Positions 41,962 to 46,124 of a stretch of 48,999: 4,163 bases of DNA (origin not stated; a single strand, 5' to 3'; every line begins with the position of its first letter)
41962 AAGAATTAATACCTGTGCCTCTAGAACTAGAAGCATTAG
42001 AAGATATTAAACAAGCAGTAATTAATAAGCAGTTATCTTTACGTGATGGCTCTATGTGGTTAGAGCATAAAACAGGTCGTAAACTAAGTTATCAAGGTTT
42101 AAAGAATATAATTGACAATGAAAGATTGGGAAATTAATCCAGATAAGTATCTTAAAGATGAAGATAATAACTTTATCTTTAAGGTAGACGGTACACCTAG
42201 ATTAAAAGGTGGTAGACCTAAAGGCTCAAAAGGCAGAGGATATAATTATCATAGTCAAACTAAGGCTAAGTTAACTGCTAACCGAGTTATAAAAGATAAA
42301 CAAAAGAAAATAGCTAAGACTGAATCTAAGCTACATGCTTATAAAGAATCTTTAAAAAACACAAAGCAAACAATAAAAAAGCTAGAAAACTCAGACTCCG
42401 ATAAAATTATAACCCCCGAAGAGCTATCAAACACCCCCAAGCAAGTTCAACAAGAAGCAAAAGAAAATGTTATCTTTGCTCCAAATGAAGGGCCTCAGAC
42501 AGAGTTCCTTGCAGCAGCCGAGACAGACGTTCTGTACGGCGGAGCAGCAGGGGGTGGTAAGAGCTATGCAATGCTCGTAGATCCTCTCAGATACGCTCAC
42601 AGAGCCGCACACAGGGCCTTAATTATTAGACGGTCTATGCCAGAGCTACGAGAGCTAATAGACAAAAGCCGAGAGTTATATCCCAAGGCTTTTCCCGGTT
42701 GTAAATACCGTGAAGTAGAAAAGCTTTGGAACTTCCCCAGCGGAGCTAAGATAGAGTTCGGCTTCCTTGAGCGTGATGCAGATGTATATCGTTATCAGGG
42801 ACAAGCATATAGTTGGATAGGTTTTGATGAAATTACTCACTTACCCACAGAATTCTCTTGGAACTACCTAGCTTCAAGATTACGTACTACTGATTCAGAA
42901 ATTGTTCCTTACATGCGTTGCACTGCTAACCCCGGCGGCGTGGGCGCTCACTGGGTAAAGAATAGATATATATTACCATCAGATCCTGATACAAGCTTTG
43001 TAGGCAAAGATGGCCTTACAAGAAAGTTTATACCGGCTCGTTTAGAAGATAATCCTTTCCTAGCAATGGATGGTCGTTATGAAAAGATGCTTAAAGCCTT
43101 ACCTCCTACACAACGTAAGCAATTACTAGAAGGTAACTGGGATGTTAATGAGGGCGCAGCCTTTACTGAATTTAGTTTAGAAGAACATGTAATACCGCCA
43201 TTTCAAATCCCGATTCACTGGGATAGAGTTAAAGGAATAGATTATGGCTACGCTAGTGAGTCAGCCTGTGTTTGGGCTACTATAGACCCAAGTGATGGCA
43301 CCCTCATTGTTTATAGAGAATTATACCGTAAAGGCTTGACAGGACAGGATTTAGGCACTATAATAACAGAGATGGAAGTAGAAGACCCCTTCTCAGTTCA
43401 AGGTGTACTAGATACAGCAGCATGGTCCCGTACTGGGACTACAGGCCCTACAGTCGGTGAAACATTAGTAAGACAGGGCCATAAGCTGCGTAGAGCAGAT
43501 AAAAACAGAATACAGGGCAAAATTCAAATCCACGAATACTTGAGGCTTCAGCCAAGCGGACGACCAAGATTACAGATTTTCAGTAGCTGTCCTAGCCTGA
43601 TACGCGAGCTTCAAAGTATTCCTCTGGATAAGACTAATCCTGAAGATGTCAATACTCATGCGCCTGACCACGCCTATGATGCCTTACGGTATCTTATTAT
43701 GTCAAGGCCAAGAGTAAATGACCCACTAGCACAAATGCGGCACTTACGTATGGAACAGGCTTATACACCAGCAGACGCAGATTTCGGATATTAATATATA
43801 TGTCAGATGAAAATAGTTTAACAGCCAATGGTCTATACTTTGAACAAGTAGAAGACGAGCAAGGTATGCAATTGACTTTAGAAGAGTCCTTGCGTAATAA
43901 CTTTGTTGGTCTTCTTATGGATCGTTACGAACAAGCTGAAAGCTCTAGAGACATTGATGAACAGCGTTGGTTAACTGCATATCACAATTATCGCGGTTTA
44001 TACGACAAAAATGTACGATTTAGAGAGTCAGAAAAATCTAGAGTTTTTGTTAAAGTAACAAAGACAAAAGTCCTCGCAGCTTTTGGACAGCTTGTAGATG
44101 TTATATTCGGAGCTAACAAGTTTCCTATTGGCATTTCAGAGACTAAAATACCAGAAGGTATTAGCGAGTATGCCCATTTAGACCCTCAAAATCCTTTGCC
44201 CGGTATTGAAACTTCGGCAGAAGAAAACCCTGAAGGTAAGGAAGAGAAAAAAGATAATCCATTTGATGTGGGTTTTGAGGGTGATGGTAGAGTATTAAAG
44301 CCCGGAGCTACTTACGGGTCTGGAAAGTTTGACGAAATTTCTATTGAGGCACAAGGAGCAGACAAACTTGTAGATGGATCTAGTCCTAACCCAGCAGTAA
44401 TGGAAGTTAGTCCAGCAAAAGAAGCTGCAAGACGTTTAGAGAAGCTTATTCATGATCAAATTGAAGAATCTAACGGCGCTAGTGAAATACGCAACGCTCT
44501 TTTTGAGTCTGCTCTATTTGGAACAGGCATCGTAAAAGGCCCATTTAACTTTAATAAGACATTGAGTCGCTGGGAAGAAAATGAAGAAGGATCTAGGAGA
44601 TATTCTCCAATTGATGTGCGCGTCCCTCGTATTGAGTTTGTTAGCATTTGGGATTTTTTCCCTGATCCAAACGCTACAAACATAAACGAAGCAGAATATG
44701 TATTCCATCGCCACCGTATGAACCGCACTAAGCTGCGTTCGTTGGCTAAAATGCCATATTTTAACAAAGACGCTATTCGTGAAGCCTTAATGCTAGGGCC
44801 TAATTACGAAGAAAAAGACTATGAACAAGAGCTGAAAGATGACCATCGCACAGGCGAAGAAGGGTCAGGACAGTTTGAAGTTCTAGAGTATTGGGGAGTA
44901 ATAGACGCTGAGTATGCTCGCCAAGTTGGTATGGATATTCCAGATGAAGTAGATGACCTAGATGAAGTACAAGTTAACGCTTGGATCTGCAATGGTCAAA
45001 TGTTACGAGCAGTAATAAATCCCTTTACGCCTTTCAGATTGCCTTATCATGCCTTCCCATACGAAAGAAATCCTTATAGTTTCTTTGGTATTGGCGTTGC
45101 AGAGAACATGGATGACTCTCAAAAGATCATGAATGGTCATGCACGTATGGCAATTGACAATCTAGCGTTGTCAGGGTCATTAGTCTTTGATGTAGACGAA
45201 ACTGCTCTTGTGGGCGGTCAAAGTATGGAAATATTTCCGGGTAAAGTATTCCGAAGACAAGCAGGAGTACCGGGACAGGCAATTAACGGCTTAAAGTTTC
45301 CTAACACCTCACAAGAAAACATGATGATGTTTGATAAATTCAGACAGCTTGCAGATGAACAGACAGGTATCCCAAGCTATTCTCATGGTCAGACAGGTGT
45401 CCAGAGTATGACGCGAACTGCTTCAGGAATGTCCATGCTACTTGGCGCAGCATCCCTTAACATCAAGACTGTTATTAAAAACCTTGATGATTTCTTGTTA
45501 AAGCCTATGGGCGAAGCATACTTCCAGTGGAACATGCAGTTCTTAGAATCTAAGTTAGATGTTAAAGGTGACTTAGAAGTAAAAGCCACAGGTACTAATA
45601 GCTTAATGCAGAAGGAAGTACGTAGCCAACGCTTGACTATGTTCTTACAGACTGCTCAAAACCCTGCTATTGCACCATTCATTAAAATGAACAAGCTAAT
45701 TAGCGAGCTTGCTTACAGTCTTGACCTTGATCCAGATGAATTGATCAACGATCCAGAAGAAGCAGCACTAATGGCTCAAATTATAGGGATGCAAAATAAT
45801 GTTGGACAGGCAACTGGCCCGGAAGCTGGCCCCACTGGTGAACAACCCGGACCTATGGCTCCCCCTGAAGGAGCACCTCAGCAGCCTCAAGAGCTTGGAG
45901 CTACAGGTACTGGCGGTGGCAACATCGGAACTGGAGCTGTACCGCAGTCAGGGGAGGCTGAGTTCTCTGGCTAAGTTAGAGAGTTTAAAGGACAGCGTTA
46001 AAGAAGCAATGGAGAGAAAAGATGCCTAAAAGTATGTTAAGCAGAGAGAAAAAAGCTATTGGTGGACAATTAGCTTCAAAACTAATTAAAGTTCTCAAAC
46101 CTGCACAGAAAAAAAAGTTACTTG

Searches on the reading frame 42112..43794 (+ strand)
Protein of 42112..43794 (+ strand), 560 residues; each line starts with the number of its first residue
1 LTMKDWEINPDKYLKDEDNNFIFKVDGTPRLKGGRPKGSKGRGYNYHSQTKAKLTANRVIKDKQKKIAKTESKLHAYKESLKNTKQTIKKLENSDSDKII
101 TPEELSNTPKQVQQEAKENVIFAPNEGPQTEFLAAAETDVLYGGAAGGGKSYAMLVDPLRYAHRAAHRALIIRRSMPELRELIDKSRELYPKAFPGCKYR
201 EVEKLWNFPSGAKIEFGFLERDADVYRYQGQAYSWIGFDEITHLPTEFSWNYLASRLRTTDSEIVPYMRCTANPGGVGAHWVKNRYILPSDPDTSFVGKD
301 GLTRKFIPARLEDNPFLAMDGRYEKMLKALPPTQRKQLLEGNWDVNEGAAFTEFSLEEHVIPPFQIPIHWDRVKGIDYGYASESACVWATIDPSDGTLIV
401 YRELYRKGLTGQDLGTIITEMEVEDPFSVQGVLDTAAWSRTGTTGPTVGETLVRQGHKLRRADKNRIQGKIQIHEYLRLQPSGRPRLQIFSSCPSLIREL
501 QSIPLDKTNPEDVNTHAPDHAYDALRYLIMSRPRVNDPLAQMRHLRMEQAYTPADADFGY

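Call 12: search_dna_similar(query=window:42112-43794:+, collection=phages, mode=protein, max_rows=25)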
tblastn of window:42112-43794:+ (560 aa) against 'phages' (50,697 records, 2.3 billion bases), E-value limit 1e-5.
Records with a match: 1345; places in all: 1346; records where one place covers at least 80% of the query: 27.
Best place of each record, by identity: 60-80% 3; <60% 1342.
By first word of the organism name: Pseudomonas 336; Escherichia 181; Salmonella 141; Vibrio 131; Arthrobacter 72; Xanthomonas 41; Stenotrophomonas 38; Erwinia 33; Achromobacter 28; Acinetobacter 24; and 70 more.
By host as written in the record: - 185; Pseudomonas aeruginosa 111; Pseudomonas aeruginosa PAO1 61; Escherichia coli 57; Arthrobacter sp. ATCC 21022 54; Escherichia coli K-12 MG1655 27; Vibrio cholerae 19; Stenotrophomonas maltophilia 18; and 360 more.
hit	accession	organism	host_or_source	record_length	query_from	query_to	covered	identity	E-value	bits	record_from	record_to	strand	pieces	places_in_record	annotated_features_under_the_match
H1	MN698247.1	Pelagibacter phage HTVC115P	Candidatus Pelagibacter sp. HTCC7211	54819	49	560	91%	67.6%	0e+0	692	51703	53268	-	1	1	terminase large subunit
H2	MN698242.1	Pelagibacter phage HTVC103P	Candidatus Pelagibacter sp. HTCC7211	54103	44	560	92%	63.1%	0e+0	664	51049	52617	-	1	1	terminase large subunit | hypothetical protein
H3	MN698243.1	Pelagibacter phage HTVC104P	Candidatus Pelagibacter sp. HTCC7211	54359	44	560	92%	62.9%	0e+0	660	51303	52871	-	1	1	terminase large subunit | hypothetical protein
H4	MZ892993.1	Pelagibacter phage HTVC033P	Candidatus Pelagibacter sp. HTCC1062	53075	49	560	91%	46.8%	2e-135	440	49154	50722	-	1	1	terminase large subunit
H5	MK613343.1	Roseobacter phage CRP-1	Rhodobacteraceae bacterium FZCC0023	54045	51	560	91%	46.2%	9e-132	429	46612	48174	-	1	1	terminase large subunit | hypothetical protein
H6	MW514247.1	Roseobacter phage CRP-13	Rhodobacteraceae bacterium FZCC0023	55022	60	560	89%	45.7%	9e-125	409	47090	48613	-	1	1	terminase large subunit | hypothetical protein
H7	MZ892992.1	Roseobacter phage CRP-738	Rhodobacteraceae bacterium FZCC0089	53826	59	560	90%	44.9%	2e-122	402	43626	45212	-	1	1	terminase large subunit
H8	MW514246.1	Roseobacter phage CRP-9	Rhodobacteraceae bacterium FZCC0023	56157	60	560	89%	44.9%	3e-126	414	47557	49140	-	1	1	terminase large subunit | hypothetical protein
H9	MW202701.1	Caudoviricetes sp.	Manatee Spring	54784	64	560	89%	44.0%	5e-118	390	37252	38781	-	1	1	large subunit terminase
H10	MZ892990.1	Roseobacter phage CRP-345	Rhodobacteraceae bacterium FZCC0042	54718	71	560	88%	44.0%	4e-124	407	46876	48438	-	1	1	terminase large subunit | hypothetical protein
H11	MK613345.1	Roseobacter phage CRP-3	Rhodobacteraceae bacterium FZCC0040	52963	62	560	89%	43.1%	2e-114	379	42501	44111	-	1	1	terminase large subunit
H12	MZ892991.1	Roseobacter phage CRP-603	Rhodobacteraceae bacterium FZCC0012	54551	99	560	83%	46.1%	2e-119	394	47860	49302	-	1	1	terminase large subunit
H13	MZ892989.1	Roseobacter phage CRP-235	Rhodobacteraceae bacterium FZCC0040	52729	114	560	80%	47.7%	1e-120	397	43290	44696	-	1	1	terminase large subunit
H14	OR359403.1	Aeromonas phage 1233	Aeromonas sp.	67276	56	546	88%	43.3%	9e-105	352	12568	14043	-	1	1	terminase large subunit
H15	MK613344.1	Roseobacter phage CRP-2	Rhodobacteraceae bacterium FZCC0023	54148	61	560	89%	42.5%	8e-119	392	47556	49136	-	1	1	terminase large subunit | hypothetical protein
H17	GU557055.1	Puniceispirillum phage HMO-2011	Candidatus Puniceispirillum marinum ...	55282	115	560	80%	47.1%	1e-123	406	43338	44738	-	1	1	phage terminase large subunit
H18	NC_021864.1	Puniceispirillum phage HMO-2011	Candidatus Puniceispirillum marinum ...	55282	115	560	80%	47.1%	1e-123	406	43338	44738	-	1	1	terminase large subunit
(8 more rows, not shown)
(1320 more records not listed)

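Call 13: search_protein_families(library=pfam, proteins=[window:42112-43794:+], max_evalue=0.01)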
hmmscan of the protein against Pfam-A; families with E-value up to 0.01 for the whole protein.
window:42112-43794:+ (560 aa): 1 family
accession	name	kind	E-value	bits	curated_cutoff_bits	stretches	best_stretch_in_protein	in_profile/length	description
PF03237.21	Terminase_6N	-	3.4e-12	46.9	22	1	142-356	2-213/215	Terminase large subunit, T4likevirus-type, N-terminal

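Call 14: get_annotated_region(hit=H1, flank=4000)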
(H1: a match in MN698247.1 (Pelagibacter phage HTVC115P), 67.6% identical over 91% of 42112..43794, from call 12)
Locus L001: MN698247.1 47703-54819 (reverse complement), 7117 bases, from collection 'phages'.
description: Pelagibacter phage HTVC115P, complete genome.
organism: Pelagibacter phage HTVC115P (NCBI taxid 2686463)
taxonomy: Viruses; Duplodnaviria; Heunggongvirae; Uroviricota; Caudoviricetes
host: Candidatus Pelagibacter sp. HTCC7211; source: seawater; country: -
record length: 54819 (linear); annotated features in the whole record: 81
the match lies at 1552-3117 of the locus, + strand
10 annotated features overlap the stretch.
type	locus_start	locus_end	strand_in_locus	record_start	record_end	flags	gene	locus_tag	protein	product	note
CDS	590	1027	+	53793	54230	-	-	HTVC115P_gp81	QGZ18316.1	putative terminase small subunit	-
CDS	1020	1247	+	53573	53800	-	-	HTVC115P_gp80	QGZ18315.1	hypothetical protein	-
CDS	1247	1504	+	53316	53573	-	-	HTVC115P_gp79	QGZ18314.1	hypothetical protein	-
CDS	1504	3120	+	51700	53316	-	-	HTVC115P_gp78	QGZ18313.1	terminase large subunit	-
CDS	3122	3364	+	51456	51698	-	-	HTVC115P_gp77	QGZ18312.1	hypothetical protein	-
CDS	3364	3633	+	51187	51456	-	-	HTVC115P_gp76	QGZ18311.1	hypothetical protein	-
CDS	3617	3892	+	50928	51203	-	-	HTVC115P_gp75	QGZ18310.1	hypothetical protein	-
CDS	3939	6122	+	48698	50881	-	-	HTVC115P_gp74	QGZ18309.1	portal protein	-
CDS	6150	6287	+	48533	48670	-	-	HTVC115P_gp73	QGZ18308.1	hypothetical protein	-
CDS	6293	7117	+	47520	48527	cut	-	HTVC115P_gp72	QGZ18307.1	hypothetical protein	-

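Call 51: get_annotated_region(hit=H5, flank=5000)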
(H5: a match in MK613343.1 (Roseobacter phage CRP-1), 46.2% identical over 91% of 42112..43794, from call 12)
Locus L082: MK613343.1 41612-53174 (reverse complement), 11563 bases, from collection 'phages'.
description: Roseobacter phage CRP-1, complete genome.
organism: Roseobacter phage CRP-1 (NCBI taxid 2559280)
taxonomy: Viruses; Duplodnaviria; Heunggongvirae; Uroviricota; Caudoviricetes
host: Rhodobacteraceae bacterium FZCC0023; source: East Sea of China; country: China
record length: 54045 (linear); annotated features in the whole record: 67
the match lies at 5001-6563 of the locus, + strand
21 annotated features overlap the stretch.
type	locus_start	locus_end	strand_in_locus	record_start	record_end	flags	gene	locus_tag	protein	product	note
CDS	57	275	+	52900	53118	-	-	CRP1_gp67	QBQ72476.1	hypothetical protein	-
CDS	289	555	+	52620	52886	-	-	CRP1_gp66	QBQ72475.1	hypothetical protein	-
CDS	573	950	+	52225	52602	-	-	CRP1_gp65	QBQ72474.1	hypothetical protein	-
CDS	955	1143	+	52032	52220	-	-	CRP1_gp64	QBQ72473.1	hypothetical protein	-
CDS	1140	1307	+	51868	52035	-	-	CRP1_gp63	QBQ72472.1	hypothetical protein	-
CDS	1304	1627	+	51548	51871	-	-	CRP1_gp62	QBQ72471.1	hypothetical protein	-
CDS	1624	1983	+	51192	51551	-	-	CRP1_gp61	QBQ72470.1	hypothetical protein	-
CDS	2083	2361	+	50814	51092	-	-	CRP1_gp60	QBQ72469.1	hypothetical protein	-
CDS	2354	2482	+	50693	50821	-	-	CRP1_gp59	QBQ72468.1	hypothetical protein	-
CDS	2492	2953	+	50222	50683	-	-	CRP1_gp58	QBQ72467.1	hypothetical protein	-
CDS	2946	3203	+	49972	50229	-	-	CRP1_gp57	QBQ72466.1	hypothetical protein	-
CDS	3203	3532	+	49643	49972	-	-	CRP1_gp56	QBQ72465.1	hypothetical protein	-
CDS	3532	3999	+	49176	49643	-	-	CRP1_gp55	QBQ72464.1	putative endolysin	-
CDS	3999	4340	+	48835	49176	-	-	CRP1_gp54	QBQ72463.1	hypothetical protein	-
CDS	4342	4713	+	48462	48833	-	-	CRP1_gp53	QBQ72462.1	terminase small subunit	-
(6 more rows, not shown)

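Call 58: search_dna_similar(query=window:42112-43794:+, collection=phages, mode=protein, max_rows=60, rows=spread)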
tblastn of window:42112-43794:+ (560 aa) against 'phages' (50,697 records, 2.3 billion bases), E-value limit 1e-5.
Records with a match: 1345; places in all: 1346; records where one place covers at least 80% of the query: 27.
Best place of each record, by identity: 60-80% 3; <60% 1342.
By first word of the organism name: Pseudomonas 336; Escherichia 181; Salmonella 141; Vibrio 131; Arthrobacter 72; Xanthomonas 41; Stenotrophomonas 38; Erwinia 33; Achromobacter 28; Acinetobacter 24; and 70 more.
By host as written in the record: - 185; Pseudomonas aeruginosa 111; Pseudomonas aeruginosa PAO1 61; Escherichia coli 57; Arthrobacter sp. ATCC 21022 54; Escherichia coli K-12 MG1655 27; Vibrio cholerae 19; Stenotrophomonas maltophilia 18; and 360 more.
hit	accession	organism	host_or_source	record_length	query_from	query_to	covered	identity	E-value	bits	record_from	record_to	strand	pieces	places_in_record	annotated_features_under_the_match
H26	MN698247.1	Pelagibacter phage HTVC115P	Candidatus Pelagibacter sp. HTCC7211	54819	49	560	91%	67.6%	0e+0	692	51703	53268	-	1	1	terminase large subunit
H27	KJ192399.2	Vibrio phage CHOED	Vibrio anguillarum PF4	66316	49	551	90%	38.8%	1e-88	305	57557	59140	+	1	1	terminase-like family protein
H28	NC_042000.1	Arthrobacter phage Colucci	Arthrobacter sp. ATCC 21022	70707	122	530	73%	37.6%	2e-58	216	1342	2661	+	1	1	3: terminase large subunit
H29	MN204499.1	Arthrobacter phage Mordred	Arthrobacter sp. ATCC 21022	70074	122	530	73%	36.4%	3e-54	204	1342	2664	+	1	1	3: terminase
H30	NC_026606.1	Arthrobacter phage vB_ArtM-ArV1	Arthrobacter sp.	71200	175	530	64%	36.1%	1e-54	206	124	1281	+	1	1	terminase large subunit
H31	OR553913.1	Arthrobacter phage Hirko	Arthrobacter globiformis NRRL B-2779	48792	199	529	59%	36.9%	4e-58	215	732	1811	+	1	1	2: terminase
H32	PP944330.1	Pseudomonas phage phi_M6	Pseudomonas aeruginosa PAO1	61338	102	534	77%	27.7%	2e-30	132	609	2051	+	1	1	terminase large subunit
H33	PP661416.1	Pseudomonas phage Max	Pseudomonas aeruginosa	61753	102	534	77%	27.7%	4e-30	132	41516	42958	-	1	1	terminase large subunit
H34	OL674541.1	Stenotrophomonas phage vB_SmaS-AXL_1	Stenotrophomonas maltophilia D1585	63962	108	532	76%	28.0%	4e-36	150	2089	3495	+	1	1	terminase large subunit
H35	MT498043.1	Arthrobacter phage Jinkies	Arthrobacter globiformis B-2979 SEA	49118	198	530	59%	35.1%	1e-52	199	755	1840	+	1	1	2: terminase large subunit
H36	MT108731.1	Pseudomonas phage Epa43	Pseudomonas sp.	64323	121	531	73%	27.4%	5e-31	134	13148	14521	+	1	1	hypothetical protein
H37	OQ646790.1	Pseudomonas phage PA_LZ03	Pseudomonas aeruginosa PA14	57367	121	529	73%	26.8%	2e-27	124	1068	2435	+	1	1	putative large terminase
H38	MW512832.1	Pseudomonas phage AUS260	Pseudomonas aeruginosa AUS260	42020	109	530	75%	25.3%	1e-17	93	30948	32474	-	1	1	record has no annotation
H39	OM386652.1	Escherichia phage vB_EcoS_ESCO3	Escherichia coli DH5a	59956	114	534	75%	25.3%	5e-13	79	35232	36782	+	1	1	terminase large subunit | putative terminase small subunit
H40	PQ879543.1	Pseudomonas phage vB_PaeS_22043_B8_1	Pseudomonas aeruginosa MH29 (DSM 22043)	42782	120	530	73%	24.9%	4e-15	85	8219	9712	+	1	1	terminase-like family protein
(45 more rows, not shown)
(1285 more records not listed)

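Call 69: search_protein_families(library=phrogs, proteins=[window:42112-43794:+], max_evalue=0.001)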
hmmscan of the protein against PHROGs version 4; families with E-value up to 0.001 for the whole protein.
window:42112-43794:+ (560 aa): 5 families
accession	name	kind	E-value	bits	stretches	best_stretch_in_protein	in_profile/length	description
phrog_979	-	head and packaging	1.3e-67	230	2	58-275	87-305/642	terminase large subunit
phrog_2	-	head and packaging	3.5e-33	116.3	1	72-537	231-598/807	terminase large subunit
phrog_9526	-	head and packaging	2.3e-23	84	1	116-307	2-197/280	terminase large subunit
phrog_5653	-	head and packaging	8.8e-16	59.2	1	341-535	1-183/199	terminase large subunit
phrog_10250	-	head and packaging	1e-06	29.6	1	328-532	3-215/228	terminase large subunit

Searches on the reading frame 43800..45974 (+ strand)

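Call 96: search_protein_families(library=phrogs, proteins=[window:43800-45974:+], max_evalue=0.00001)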
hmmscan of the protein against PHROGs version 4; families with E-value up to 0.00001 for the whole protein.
window:43800-45974:+ (724 aa): 3 families
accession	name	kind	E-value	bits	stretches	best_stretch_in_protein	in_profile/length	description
phrog_332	-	connector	9.8e-82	276.1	1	38-688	13-546/560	head-tail adaptor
phrog_1216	-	head and packaging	2.8e-39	136.2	1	272-631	208-571/714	portal protein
phrog_156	-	head and packaging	3.3e-08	33.4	1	207-536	94-420/681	portal protein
